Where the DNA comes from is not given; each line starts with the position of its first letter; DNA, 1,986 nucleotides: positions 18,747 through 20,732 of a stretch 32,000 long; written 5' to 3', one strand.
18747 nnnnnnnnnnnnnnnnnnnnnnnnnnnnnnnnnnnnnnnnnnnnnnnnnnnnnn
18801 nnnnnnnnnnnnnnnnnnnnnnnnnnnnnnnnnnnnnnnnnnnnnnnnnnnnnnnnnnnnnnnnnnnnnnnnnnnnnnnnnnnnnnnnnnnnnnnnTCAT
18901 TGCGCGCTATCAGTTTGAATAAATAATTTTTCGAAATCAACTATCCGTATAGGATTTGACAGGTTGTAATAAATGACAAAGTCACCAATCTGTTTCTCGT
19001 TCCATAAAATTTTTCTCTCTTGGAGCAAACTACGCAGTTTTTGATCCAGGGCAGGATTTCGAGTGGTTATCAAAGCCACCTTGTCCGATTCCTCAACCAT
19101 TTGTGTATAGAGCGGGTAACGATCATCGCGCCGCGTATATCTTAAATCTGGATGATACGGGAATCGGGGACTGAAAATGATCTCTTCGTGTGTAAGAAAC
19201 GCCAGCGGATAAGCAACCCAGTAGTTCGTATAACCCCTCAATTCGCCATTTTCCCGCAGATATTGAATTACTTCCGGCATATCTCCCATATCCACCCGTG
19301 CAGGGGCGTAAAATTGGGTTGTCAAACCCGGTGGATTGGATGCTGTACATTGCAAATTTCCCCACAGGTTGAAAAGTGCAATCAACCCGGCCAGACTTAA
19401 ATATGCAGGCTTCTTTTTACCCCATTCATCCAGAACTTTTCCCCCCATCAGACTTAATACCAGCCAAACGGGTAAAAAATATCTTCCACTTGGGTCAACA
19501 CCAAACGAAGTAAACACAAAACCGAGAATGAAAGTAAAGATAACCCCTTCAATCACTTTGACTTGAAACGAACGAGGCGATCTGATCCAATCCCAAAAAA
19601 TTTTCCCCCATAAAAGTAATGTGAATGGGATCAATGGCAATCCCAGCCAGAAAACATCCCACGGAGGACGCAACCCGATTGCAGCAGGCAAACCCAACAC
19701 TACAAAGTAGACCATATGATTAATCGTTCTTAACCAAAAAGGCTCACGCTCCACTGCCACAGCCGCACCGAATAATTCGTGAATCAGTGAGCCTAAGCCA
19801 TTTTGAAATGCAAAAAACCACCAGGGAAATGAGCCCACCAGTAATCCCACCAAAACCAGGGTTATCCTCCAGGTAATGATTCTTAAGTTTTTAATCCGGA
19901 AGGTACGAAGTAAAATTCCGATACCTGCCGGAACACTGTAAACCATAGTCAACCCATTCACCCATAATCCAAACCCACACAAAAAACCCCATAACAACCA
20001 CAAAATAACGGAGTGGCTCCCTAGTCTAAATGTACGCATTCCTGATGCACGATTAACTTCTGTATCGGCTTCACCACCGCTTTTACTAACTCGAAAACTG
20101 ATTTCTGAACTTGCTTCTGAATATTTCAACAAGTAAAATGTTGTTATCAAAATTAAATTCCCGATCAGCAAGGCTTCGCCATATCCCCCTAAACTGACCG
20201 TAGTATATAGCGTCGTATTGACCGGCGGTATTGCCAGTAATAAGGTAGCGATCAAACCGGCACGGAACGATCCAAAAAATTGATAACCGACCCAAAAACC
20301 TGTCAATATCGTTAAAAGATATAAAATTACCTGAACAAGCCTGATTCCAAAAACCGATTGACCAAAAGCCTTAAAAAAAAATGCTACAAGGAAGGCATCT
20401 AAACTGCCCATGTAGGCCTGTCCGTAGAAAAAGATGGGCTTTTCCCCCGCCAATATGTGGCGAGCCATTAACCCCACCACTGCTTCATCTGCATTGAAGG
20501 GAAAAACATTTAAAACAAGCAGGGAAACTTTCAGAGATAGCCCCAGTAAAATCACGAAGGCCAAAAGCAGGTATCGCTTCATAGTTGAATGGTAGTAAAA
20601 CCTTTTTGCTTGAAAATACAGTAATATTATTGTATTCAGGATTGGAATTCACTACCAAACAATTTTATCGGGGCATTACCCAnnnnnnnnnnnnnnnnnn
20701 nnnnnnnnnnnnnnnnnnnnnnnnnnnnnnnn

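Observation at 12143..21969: Array of six paralogous polytopic GT-C/GT87-like glycosyltransferases: candidate extracytoplasmic glycan assembly line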

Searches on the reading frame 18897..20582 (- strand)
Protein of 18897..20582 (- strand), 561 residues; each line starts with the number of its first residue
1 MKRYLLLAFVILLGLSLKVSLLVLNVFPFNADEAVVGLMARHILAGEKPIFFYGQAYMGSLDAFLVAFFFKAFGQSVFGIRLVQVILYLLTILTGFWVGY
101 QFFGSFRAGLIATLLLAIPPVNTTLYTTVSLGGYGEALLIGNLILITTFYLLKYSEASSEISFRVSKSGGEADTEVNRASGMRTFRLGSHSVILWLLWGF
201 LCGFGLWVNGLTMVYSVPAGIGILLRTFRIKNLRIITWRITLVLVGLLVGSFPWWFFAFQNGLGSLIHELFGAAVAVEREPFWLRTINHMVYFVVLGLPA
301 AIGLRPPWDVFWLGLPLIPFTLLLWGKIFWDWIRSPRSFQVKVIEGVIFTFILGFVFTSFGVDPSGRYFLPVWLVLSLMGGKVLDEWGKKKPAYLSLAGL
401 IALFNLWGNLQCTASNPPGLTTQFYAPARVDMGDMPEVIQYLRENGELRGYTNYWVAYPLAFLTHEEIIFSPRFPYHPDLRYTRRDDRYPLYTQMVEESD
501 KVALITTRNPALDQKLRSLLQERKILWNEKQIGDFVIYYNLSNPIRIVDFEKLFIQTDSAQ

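Call 4: search_protein_families(library=pfam, proteins=[window:18897-20582:-], max_evalue=0.1)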
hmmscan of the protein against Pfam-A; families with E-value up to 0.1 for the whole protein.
window:18897-20582:- (561 aa): 1 family
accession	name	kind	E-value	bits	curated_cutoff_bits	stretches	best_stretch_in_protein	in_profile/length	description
PF13231.12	PMT_2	-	0.0016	19.1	26.1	1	63-128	7-71/160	Dolichyl-phosphate-mannose-protein mannosyltransferase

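Call 5: search_protein_families(library=ncbifam, proteins=[window:18897-20582:-], max_evalue=0.1)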
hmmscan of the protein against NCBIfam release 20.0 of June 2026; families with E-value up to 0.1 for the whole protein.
window:18897-20582:- (561 aa): 0 families

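Call 9: search_solved_structures(query=window:18897-20582:-, max_evalue=10)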
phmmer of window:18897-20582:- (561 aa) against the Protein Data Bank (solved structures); distinct sequences matched with E-value up to 10: 0.

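Call 38: search_protein_families(library=pfam, alignment_id=A3, max_evalue=0.01)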
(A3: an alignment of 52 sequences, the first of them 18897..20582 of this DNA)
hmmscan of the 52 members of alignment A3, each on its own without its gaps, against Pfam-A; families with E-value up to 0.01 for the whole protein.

A. member 1, window:18897-20582:- (561 aa): 1 family
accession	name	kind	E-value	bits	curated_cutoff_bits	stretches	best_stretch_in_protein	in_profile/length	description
PF13231.12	PMT_2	-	0.0016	19.1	26.1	1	63-128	7-71/160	Dolichyl-phosphate-mannose-protein mannosyltransferase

B. families by the number of members that match (of 52 scanned): 4 families
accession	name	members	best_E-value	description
PF13231.12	PMT_2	33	6.9e-09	Dolichyl-phosphate-mannose-protein mannosyltransferase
PF02366.24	PMT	2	0.00014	Dolichyl-phosphate-mannose-protein mannosyltransferase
PF16083.10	Phage_holin_3_3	1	0.0054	LydA holin phage, holin superfamily III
PF20134.4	DUF6524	1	0.0069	Family of unknown function (DUF6524)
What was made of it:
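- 18897..20582 (-): E561: PMT_2-like GT-C glycosyltransferase with a C-terminal domain. It is the first gene of the E-D unit. PMT_2 at 0.0016, below the cut-off (call 4), but 33/52 orthologues hit PMT_2, best 6.9e-9 (call 38).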

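Call 40: search_solved_structures(query=A3, max_evalue=1)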
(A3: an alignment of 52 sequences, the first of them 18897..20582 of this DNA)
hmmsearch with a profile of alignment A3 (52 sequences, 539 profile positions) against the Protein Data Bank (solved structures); distinct sequences matched with E-value up to 1: 0.
